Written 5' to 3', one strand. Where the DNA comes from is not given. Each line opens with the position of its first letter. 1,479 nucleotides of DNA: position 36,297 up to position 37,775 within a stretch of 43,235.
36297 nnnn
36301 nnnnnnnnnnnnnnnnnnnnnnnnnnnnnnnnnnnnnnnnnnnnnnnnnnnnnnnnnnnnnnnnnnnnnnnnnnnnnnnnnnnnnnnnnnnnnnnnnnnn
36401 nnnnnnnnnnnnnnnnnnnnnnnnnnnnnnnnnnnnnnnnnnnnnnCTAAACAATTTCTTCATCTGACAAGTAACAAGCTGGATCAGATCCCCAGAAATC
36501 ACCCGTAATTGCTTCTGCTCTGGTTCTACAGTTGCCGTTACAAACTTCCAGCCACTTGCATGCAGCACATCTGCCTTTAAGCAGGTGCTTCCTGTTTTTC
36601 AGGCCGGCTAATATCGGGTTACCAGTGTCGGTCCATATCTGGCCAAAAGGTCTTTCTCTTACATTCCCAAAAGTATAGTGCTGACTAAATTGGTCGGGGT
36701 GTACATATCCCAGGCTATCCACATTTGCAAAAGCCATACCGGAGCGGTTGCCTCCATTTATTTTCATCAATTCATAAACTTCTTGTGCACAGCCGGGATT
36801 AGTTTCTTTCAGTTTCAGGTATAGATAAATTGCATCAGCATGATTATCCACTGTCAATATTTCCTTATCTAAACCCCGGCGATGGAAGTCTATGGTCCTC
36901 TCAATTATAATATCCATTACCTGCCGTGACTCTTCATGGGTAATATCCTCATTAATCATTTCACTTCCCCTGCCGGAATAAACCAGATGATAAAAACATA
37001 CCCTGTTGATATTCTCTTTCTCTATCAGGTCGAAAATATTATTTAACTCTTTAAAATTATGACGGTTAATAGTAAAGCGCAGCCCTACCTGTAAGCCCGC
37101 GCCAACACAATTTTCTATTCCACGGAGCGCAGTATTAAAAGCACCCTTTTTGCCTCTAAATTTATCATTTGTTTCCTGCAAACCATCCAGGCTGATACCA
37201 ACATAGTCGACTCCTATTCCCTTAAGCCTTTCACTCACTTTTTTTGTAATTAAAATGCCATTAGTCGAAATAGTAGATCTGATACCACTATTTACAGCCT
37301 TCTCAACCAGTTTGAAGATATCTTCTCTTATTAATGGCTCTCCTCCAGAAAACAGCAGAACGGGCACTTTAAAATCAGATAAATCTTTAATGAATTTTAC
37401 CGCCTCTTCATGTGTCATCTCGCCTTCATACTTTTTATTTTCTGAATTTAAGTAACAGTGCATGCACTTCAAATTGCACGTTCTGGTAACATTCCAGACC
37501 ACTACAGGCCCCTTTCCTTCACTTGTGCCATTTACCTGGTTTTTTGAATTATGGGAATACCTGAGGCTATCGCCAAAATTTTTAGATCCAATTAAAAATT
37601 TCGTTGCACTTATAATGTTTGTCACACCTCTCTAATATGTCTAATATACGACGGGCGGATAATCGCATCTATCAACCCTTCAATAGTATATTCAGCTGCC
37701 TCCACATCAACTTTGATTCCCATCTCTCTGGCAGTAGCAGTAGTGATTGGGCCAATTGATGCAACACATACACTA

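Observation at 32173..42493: A cobalamin riboswitch heads a complete 10-gene haem b pathway using the siroheme-dependent Ahb route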

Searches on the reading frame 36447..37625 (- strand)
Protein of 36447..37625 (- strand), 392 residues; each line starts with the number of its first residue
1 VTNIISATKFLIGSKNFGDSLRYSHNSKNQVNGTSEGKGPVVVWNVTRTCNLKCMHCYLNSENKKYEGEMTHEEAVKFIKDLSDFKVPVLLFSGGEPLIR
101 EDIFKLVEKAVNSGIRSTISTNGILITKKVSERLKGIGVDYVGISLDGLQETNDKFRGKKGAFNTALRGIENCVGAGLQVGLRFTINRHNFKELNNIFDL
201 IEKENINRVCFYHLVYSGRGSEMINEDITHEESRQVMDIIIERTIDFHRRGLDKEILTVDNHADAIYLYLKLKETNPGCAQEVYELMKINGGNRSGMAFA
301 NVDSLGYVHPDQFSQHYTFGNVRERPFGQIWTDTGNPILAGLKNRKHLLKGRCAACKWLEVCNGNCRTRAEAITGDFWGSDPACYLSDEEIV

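Call 4: search_protein_families(library=ncbifam, proteins=[window:36447-37625:-], max_evalue=0.00001)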
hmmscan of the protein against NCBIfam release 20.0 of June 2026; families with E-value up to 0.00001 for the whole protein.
window:36447-37625:- (392 aa): 80 families (the best 25 are shown)
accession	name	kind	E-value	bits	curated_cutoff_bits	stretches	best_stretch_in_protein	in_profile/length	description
TIGR04054.1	rSAM_NirJ1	equivalog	9.2e-212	702.6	650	1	5-391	1-387/387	putative heme d1 biosynthesis radical SAM protein NirJ1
TIGR04546.1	rSAM_ahbC_deAc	equivalog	4.7e-161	535.9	650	1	7-391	3-390/390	12,18-didecarboxysiroheme deacetylase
TIGR04347.1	pseudo_SAM_Halo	equivalog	8.4e-132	440.1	525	1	5-391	1-390/390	TIGR04347 family pseudo-SAM/SPASM protein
TIGR04051.1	rSAM_NirJ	equivalog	4.1e-128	427.3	515.45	1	39-391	1-353/354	heme d1 biosynthesis radical SAM protein NirJ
TIGR04545.1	rSAM_ahbD_hemeb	equivalog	2e-68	231.3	500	1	42-385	2-336/339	heme b synthase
TIGR04053.2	TIGR04053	equivalog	8.4e-63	212.8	395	1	40-385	8-363/366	TIGR04053 family radical SAM/SPASM domain-containing protein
TIGR04055.1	rSAM_NirJ2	equivalog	1.2e-58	199.2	500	2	41-243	1-203/326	putative heme d1 biosynthesis radical SAM protein NirJ2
TIGR03962.1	mycofact_rSAM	equivalog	7.7e-41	140.4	265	1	42-242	14-214/339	mycofactocin radical SAM maturase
TIGR04303.1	GeoRSP_rSAM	equivalog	3.9e-39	135.1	400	1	42-385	7-325/325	GeoRSP system radical SAM/SPASM protein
NF050035.1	rSAM_WgK_link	exception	1e-37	130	650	2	42-222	11-192/367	radical SAM/SPASM peptide maturase WgkB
TIGR04251.1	SCM_rSAM_ScmF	equivalog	7.9e-35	120.9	400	1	44-227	8-195/353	SynChlorMet cassette radical SAM/SPASM protein ScmF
TIGR04250.1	SCM_rSAM_ScmE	equivalog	1.9e-34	119.1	400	1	45-378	8-339/358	SynChlorMet cassette radical SAM/SPASM protein ScmE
NF045574.1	sacti_mat_StsB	exception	9.6e-34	117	625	1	34-222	90-277/466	StsB family radical SAM/SPASM domain sactipeptide maturase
TIGR04340.1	rSAM_ACGX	hypoth_equivalog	1.1e-33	116.9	400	1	44-385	7-338/341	radical SAM/SPASM domain protein, ACGX system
TIGR02109.1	PQQ_syn_pqqE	equivalog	5.1e-33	114.5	381.35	1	43-388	10-334/358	pyrroloquinoline quinone biosynthesis protein PqqE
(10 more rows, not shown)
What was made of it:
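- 36447..37625 (-): nirJ1, AhbC-like radical SAM/SPASM enzyme (putative didecarboxysirohaem deacetylase). Call 4: TIGR04054, 703 bits (cutoff 650); AhbC model, 536 bits (below its cutoff of 650).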

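Call 16: find_homologous_proteins(query=window:36447-37625:-, max_evalue=1e-30)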
Query window:36447-37625:- (392 aa): 8000 proteins with E <= 1e-30 among 8000 candidates; the best 120 are listed.
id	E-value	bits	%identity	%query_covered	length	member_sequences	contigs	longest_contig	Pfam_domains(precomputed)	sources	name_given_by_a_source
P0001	4.3e-266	900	100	99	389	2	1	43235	PF04055.28,PF13353.12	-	-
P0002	3.6e-227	772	95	90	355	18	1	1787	PF04055.28,PF13353.12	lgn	-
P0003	4.2e-221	752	82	99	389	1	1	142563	PF04055.28,PF13353.12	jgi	jgi:putative heme d1 biosynthesis radical SAM protein NirJ1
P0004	4.9e-218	742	80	99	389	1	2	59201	PF04055.28,PF13353.12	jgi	jgi:putative heme d1 biosynthesis radical SAM protein NirJ1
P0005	9.2e-218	741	80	99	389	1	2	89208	PF04055.28,PF13353.12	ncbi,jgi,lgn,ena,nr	ncbi:MAG: putative heme d1 biosynthesis radical SAM protein NirJ1 [Clostridia bacterium]|nr:putative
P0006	1.2e-217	741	80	99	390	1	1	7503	PF04055.28,PF13353.12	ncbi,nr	ncbi:MAG: putative heme d1 biosynthesis radical SAM protein NirJ1 [Bacillota bacterium]|nr:putative 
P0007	2.6e-213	726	79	99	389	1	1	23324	PF04055.28,PF13353.12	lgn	-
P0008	8.1e-209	711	78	99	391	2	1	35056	PF04055.28,PF13353.12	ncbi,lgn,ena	-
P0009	4.5e-203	693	94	82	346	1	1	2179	PF04055.28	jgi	jgi:radical SAM protein with 4Fe4S-binding SPASM domain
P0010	3.0e-201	687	74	99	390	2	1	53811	PF04055.28,PF13353.12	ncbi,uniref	ncbi:putative heme d1 biosynthesis radical SAM protein NirJ1 [Desulfitispora alkaliphila]|uniref:put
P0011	2.1e-194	664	71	99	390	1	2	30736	PF04055.28,PF13353.12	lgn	-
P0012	2.4e-194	664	71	99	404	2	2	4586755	PF04055.28,PF13353.12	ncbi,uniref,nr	ncbi:putative heme d1 biosynthesis radical SAM protein NirJ1 [Clostridium formicaceticum]|uniref:Myc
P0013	5.3e-194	663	71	99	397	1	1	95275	PF13186.12,PF04055.28,PF13353.12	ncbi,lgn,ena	-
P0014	1.1e-193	662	72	99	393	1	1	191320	PF04055.28,PF13353.12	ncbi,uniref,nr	ncbi:putative heme d1 biosynthesis radical SAM protein NirJ1 [Alkaliphilus transvaalensis]|uniref:pu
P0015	3.3e-193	660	71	99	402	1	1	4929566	PF13186.12,PF04055.28,PF13353.12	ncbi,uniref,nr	ncbi:Radical SAM domain protein [Alkaliphilus metalliredigens QYMF]|uniref:Mycofactocin maturase Mft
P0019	2.2e-189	647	70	99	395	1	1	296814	PF04055.28,PF13353.12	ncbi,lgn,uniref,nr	ncbi:putative heme d1 biosynthesis radical SAM protein NirJ1 [Natronincola peptidivorans]|uniref:Myc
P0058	2.5e-182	624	69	99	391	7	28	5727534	PF04055.28,PF13353.12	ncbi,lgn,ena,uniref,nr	ncbi:putative heme d1 biosynthesis radical SAM protein NirJ1 [Desulfitobacterium hafniense]|uniref:M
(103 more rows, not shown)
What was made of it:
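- Tried and rejected: The nearest named NirJ1 is 74 % identical (Desulfitispora) and Desulfitobacterium is about 69 % (call 16).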

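Call 18: find_related_loci(query=A1, collection=genome_contigs, flank=10000)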
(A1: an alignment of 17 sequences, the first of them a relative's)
Query A1 (389 aa) in genome_contigs; peptide patterns used: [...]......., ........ (x = any residue, [..] = any of these).
600 stretches matched a pattern (row limit reached: there are more); 581 encode a relative of the query (tblastn E <= 1e-3); the best 80 are kept; 80 distinct loci.
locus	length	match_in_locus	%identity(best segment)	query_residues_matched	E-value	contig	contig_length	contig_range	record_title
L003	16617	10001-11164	72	1-388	0e+0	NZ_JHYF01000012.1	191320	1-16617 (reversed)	Alkaliphilus transvaalensis ATCC 700919 T335DRAFT_scaffold00009.9_C, whole genome shotgun sequence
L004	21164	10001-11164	66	1-388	0e+0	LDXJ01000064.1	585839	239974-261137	Peptococcaceae bacterium CEB3 CEB3_contig000064, whole genome shotgun sequence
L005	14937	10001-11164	66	1-388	0e+0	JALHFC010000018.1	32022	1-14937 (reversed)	MAG: Pelotomaculum sp. isolate 3-JJ_aug_S1_009 scaffold_1713, whole genome shotgun sequence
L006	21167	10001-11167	68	1-388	0e+0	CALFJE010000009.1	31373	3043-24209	MAG TPA_asm: uncultured Selenomonadales bacterium isolate ERR1278105_bin.27_CONCOCT_v1.1_MAG genome assembly, contig: ER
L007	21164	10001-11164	66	1-388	0e+0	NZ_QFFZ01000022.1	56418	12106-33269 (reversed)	Pelotomaculum propionicicum strain MGP Pmgp_22, whole genome shotgun sequence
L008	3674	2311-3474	67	1-388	0e+0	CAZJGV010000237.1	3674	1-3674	MAG TPA_asm: uncultured Pelotomaculum sp. isolate SRP263991_co4_160 genome assembly, contig: NODE_43101_length_3674_cov_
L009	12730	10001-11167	67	1-388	0e+0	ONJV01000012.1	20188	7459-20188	uncultured Veillonellaceae bacterium isolate RUG371 genome assembly, contig: scaffold_2658, whole genome shotgun sequenc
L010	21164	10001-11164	66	1-388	0e+0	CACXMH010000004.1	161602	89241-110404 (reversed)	MAG: Fibrobacter succinogenes isolate RUG11387 genome assembly, contig: RUG11387_asm_4, whole genome shotgun sequence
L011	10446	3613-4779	66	1-388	0e+0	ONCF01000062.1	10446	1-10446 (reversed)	uncultured Veillonellaceae bacterium isolate RUG179 genome assembly, contig: k87_27016167, whole genome shotgun sequence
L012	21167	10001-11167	67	1-388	0e+0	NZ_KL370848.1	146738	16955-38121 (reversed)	Selenomonas sp. ND2010 T504DRAFT_scaffold00005.5, whole genome shotgun sequence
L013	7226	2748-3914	67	1-388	0e+0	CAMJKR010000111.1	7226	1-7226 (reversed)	MAG: uncultured Selenomonadales bacterium isolate SRR12081298_bin.24_metaWRAP_v1.3_MAG genome assembly, contig: ERZ12289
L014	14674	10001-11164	66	1-388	0e+0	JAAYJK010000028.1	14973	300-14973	MAG: Syntrophomonadaceae bacterium isolate AS10tlH2TH_281 47843_AS10, whole genome shotgun sequence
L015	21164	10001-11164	66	1-388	0e+0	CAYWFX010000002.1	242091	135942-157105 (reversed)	MAG TPA_asm: uncultured Syntrophomonas sp. isolate SRP302447_co4_189 genome assembly, contig: NODE_159_length_242091_cov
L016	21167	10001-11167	67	1-388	0e+0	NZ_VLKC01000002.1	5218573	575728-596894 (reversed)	Sporomusa sp. KB1 SalpaDRAFT_Scaffold1.2, whole genome shotgun sequence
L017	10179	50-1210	65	1-387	0e+0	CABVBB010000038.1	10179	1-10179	MAG TPA_asm: uncultured Peptococcaceae bacterium isolate MGYG-HGUT-04556 genome assembly, contig: GUT_GENOME282991_38, w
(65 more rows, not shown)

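Call 23: find_encoding_contigs(protein=P0003, flank=10000, max_places=1)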
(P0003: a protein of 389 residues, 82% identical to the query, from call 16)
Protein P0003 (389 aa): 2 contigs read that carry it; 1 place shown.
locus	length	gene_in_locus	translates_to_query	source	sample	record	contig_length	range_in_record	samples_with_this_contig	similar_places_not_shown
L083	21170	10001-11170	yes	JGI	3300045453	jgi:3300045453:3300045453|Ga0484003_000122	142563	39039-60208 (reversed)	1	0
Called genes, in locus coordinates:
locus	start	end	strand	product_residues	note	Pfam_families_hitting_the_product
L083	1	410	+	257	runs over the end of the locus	PF00348:polyprenyl_synt (faint)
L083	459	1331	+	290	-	PF01040:UbiA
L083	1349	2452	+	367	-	PF04055:Radical_SAM, PF19288:CofH_C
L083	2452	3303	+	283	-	PF02621:VitK2_biosynth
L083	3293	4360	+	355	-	PF04055:Radical_SAM, PF19288:CofH_C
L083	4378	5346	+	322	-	PF00348:polyprenyl_synt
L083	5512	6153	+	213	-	PF13241:NAD_binding_7, PF14824:Sirohm_synth_M, PF10414:CysG_dimeriser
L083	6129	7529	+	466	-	PF05201:GlutR_N, PF01488:Shikimate_DH, PF03807:F420_oxidored (weak), PF13241:NAD_binding_7 (weak), PF00745:GlutR_dimer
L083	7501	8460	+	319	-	PF01379:Porphobil_deam, PF03900:Porphobil_deamC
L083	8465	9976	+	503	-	PF00590:TP_methylase, PF02602:HEM4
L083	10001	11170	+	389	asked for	PF13353:Fer4_12 (weak), PF04055:Radical_SAM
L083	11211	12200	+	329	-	PF00490:ALAD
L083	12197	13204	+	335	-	PF04055:Radical_SAM, PF13353:Fer4_12 (weak), PF13186:SPASM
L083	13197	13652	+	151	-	PF13404:HTH_AsnC-type, PF13412:HTH_24 (weak), PF22451:NirdL-like_HTH, PF17805:AsnC_trans_reg2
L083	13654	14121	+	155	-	PF22451:NirdL-like_HTH, PF17805:AsnC_trans_reg2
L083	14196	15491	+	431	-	PF00202:Aminotran_3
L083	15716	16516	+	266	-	PF03705:CheR_N, PF08242:Methyltransf_12 (faint), PF13649:Methyltransf_25 (faint), PF01739:CheR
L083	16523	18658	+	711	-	PF11104:PilM_2 (faint), PF14450:FtsA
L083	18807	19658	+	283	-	PF02645:DegV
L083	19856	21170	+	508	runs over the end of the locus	PF03109:ABC1, PF01163:RIO1 (weak), PF27536:UbiB_helical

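Call 24: find_encoding_contigs(protein=P0005, flank=10000, max_places=1)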
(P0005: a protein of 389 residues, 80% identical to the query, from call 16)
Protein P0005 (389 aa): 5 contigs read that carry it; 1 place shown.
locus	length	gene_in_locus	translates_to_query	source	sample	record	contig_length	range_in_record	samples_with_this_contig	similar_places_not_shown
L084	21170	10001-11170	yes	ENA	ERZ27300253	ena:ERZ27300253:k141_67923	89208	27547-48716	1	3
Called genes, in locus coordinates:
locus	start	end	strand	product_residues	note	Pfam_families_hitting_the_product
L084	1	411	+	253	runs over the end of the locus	PF00348:polyprenyl_synt (weak)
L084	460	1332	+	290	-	PF01040:UbiA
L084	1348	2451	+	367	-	PF04055:Radical_SAM, PF19288:CofH_C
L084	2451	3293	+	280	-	PF02621:VitK2_biosynth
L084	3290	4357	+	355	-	PF04055:Radical_SAM, PF19288:CofH_C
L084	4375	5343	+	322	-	PF00348:polyprenyl_synt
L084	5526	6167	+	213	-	PF13241:NAD_binding_7, PF14824:Sirohm_synth_M, PF10414:CysG_dimeriser (weak)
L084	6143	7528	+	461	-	PF05201:GlutR_N, PF01488:Shikimate_DH, PF03807:F420_oxidored (weak), PF13241:NAD_binding_7 (weak), PF00745:GlutR_dimer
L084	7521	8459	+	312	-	PF01379:Porphobil_deam, PF03900:Porphobil_deamC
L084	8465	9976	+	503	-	PF00590:TP_methylase, PF02602:HEM4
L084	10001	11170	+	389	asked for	PF13353:Fer4_12 (weak), PF04055:Radical_SAM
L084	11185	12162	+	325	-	PF00490:ALAD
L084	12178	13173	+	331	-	PF04055:Radical_SAM, PF13353:Fer4_12 (weak), PF13186:SPASM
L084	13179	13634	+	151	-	PF13404:HTH_AsnC-type, PF22451:NirdL-like_HTH, PF13545:HTH_Crp_2 (faint), PF17805:AsnC_trans_reg2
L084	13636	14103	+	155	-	PF13404:HTH_AsnC-type, PF22451:NirdL-like_HTH, PF17805:AsnC_trans_reg2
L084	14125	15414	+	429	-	PF00202:Aminotran_3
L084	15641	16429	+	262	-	PF03705:CheR_N, PF08242:Methyltransf_12 (faint), PF13649:Methyltransf_25 (faint), PF01739:CheR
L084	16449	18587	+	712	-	PF11104:PilM_2 (faint), PF14450:FtsA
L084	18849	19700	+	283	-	PF02645:DegV, PF13684:FakA-like_C (weak)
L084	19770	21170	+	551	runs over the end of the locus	PF03109:ABC1, PF01163:RIO1 (faint), PF27536:UbiB_helical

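Call 25: find_encoding_contigs(protein=P0004, flank=10000, max_places=1)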
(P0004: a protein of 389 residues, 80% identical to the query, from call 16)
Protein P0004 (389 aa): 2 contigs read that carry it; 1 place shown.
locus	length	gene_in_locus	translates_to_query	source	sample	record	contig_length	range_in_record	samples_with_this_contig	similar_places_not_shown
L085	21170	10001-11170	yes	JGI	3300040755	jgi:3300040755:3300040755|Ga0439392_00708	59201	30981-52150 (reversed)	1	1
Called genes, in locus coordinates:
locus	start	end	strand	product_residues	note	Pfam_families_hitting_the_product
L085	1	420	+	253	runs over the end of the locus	PF00348:polyprenyl_synt (weak)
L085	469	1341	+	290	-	PF01040:UbiA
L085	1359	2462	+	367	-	PF04055:Radical_SAM, PF19288:CofH_C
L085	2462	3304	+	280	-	PF02621:VitK2_biosynth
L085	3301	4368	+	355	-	PF04055:Radical_SAM, PF19288:CofH_C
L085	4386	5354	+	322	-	PF00348:polyprenyl_synt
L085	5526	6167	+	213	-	PF13241:NAD_binding_7, PF14824:Sirohm_synth_M, PF10414:CysG_dimeriser (weak)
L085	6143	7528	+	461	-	PF05201:GlutR_N, PF01488:Shikimate_DH, PF03807:F420_oxidored (weak), PF13241:NAD_binding_7 (weak), PF00745:GlutR_dimer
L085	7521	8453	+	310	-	PF01379:Porphobil_deam, PF03900:Porphobil_deamC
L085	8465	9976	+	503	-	PF00590:TP_methylase, PF02602:HEM4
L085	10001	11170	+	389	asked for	PF13353:Fer4_12 (weak), PF04055:Radical_SAM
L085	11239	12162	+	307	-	PF00490:ALAD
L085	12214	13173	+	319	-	PF04055:Radical_SAM, PF13186:SPASM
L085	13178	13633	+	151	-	PF13404:HTH_AsnC-type, PF22451:NirdL-like_HTH, PF13545:HTH_Crp_2 (weak), PF17805:AsnC_trans_reg2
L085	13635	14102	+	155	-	PF13404:HTH_AsnC-type (weak), PF22451:NirdL-like_HTH, PF17805:AsnC_trans_reg2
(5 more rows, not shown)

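Call 35: find_encoding_contigs(protein=P0010, flank=10000, max_places=1)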
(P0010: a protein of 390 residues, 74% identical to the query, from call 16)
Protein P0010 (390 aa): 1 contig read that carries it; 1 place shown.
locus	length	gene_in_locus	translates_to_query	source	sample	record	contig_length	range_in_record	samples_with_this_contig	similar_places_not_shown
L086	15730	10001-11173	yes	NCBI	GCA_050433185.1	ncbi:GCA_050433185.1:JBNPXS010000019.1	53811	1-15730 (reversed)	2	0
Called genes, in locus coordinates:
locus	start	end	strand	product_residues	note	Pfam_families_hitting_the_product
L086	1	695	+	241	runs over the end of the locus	PF00348:polyprenyl_synt (faint)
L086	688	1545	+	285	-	PF01040:UbiA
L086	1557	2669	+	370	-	PF04055:Radical_SAM, PF19288:CofH_C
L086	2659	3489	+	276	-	PF02621:VitK2_biosynth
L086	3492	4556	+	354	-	PF04055:Radical_SAM, PF19288:CofH_C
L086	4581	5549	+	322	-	PF00348:polyprenyl_synt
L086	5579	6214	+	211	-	PF13241:NAD_binding_7, PF14824:Sirohm_synth_M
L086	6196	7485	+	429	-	PF05201:GlutR_N, PF01488:Shikimate_DH, PF03807:F420_oxidored (weak), PF00745:GlutR_dimer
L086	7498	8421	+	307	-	PF01379:Porphobil_deam, PF03900:Porphobil_deamC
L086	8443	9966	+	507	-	PF00590:TP_methylase, PF02602:HEM4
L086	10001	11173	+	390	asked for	PF13353:Fer4_12, PF04055:Radical_SAM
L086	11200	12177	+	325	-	PF00490:ALAD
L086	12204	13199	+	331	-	PF04055:Radical_SAM, PF13353:Fer4_12 (faint), PF13186:SPASM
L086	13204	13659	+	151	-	PF13404:HTH_AsnC-type (faint), PF22451:NirdL-like_HTH, PF17805:AsnC_trans_reg2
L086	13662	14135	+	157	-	PF22451:NirdL-like_HTH, PF17805:AsnC_trans_reg2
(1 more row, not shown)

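Call 36: find_encoding_contigs(protein=P0012, flank=10000, max_places=1)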
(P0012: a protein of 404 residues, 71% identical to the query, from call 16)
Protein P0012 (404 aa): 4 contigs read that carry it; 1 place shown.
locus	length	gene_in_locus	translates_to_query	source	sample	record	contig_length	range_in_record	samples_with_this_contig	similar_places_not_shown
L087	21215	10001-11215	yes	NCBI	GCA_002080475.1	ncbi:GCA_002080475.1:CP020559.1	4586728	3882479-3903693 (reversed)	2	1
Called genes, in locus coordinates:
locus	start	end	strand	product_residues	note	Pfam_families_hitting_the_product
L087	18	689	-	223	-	PF00072:Response_reg, PF08279:HTH_11 (faint), PF20714:HTH_64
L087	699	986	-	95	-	PF14689:SPOB_a, PF02518:HATPase_c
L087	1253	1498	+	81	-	-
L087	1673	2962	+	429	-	PF00072:Response_reg, PF00512:HisKA, PF02518:HATPase_c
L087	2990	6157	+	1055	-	PF12729:4HB_MCP_1, PF01590:GAF (weak), PF13185:GAF_2, PF00512:HisKA, PF02518:HATPase_c, PF00072:Response_reg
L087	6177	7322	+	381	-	PF03705:CheR_N (weak), PF01739:CheR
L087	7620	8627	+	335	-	PF01522:Polysacc_deac_1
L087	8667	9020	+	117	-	PF08960:STIV_B116-like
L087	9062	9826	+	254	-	-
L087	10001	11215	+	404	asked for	PF13353:Fer4_12 (weak), PF04055:Radical_SAM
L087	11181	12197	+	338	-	PF04055:Radical_SAM, PF13353:Fer4_12 (weak), PF13186:SPASM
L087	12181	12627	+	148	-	PF13404:HTH_AsnC-type (weak), PF22451:NirdL-like_HTH, PF17805:AsnC_trans_reg2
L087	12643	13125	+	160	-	PF13404:HTH_AsnC-type, PF22451:NirdL-like_HTH, PF17805:AsnC_trans_reg2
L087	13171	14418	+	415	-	PF00070:Pyr_redox (weak), PF00890:FAD_binding_2, PF01134:GIDA (weak), PF01262:AlaDh_PNT_C (weak), PF01266:DAO (weak), PF03486:HI0933_like, PF12831:FAD_oxidored, PF22780:HI0933_like_1st, +5 more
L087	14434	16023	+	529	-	PF28550:DUF8436, PF00890:FAD_binding_2 (faint), PF01134:GIDA (faint), PF01266:DAO (faint), PF03486:HI0933_like (weak), PF07992:Pyr_redox_2 (faint), PF21688:FAD-depend_C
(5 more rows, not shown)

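Call 37: find_encoding_contigs(protein=P0058, flank=10000, max_places=1)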
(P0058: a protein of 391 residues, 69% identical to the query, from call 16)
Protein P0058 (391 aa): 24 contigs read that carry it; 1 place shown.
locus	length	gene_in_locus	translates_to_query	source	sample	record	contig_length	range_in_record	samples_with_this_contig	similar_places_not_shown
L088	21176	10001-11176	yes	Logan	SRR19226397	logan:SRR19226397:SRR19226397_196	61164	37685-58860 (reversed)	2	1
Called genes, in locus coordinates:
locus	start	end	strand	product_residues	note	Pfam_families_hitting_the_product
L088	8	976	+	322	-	PF00348:polyprenyl_synt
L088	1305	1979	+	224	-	PF13484:Fer4_16 (faint), PF00037:Fer4 (faint), PF12797:Fer4_2 (faint), PF12837:Fer4_6 (faint), PF13237:Fer4_10, PF13247:Fer4_11, PF12838:Fer4_7 (weak), PF13187:Fer4_9 (weak)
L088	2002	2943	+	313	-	PF03916:NrfD, PF14589:NrfD_2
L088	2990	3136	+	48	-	-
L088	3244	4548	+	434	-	PF05140:ResB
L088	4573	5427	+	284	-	PF01578:Cytochrom_C_asm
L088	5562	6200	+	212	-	PF13241:NAD_binding_7, PF14824:Sirohm_synth_M, PF10414:CysG_dimeriser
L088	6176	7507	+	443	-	PF05201:GlutR_N, PF02826:2-Hacid_dh_C (weak), PF16912:Glu_dehyd_C (weak), PF01488:Shikimate_DH, PF13241:NAD_binding_7 (weak), PF03807:F420_oxidored, PF00745:GlutR_dimer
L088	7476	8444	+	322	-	PF01379:Porphobil_deam, PF03900:Porphobil_deamC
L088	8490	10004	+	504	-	PF00590:TP_methylase, PF02602:HEM4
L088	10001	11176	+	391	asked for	PF13353:Fer4_12, PF04055:Radical_SAM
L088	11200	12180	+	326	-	PF00490:ALAD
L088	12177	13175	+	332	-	PF04055:Radical_SAM, PF13186:SPASM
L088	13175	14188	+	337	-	PF13404:HTH_AsnC-type, PF22451:NirdL-like_HTH, PF17805:AsnC_trans_reg2, PF22451:NirdL-like_HTH, PF17805:AsnC_trans_reg2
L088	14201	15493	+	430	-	PF00202:Aminotran_3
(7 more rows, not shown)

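Call 61: find_encoding_contigs(protein=P0015, flank=10000, max_places=1)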
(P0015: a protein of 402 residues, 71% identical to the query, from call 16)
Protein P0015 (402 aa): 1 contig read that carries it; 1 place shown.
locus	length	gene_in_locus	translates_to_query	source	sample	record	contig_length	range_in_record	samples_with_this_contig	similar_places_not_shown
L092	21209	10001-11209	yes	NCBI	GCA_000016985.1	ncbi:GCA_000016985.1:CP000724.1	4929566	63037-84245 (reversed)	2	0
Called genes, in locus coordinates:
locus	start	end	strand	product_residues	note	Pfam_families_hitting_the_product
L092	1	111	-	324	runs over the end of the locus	PF00490:ALAD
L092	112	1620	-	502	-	PF00590:TP_methylase, PF02602:HEM4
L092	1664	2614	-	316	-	PF01379:Porphobil_deam, PF03900:Porphobil_deamC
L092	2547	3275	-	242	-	PF13241:NAD_binding_7, PF14824:Sirohm_synth_M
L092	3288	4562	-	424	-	PF05201:GlutR_N, PF01488:Shikimate_DH, PF00745:GlutR_dimer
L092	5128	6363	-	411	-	PF01053:Cys_Met_Meta_PP, PF01041:DegT_DnrJ_EryC1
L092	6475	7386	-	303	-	PF00291:PALP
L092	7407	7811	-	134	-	PF01206:TusA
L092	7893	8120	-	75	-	-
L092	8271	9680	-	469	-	PF03601:Cons_hypoth698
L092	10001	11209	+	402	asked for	PF13353:Fer4_12 (weak), PF04055:Radical_SAM, PF13186:SPASM (faint)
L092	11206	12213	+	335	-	PF04055:Radical_SAM, PF13186:SPASM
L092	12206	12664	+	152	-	PF13404:HTH_AsnC-type, PF22451:NirdL-like_HTH, PF17805:AsnC_trans_reg2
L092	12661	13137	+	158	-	PF22451:NirdL-like_HTH, PF17805:AsnC_trans_reg2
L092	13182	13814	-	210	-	PF09335:VTT_dom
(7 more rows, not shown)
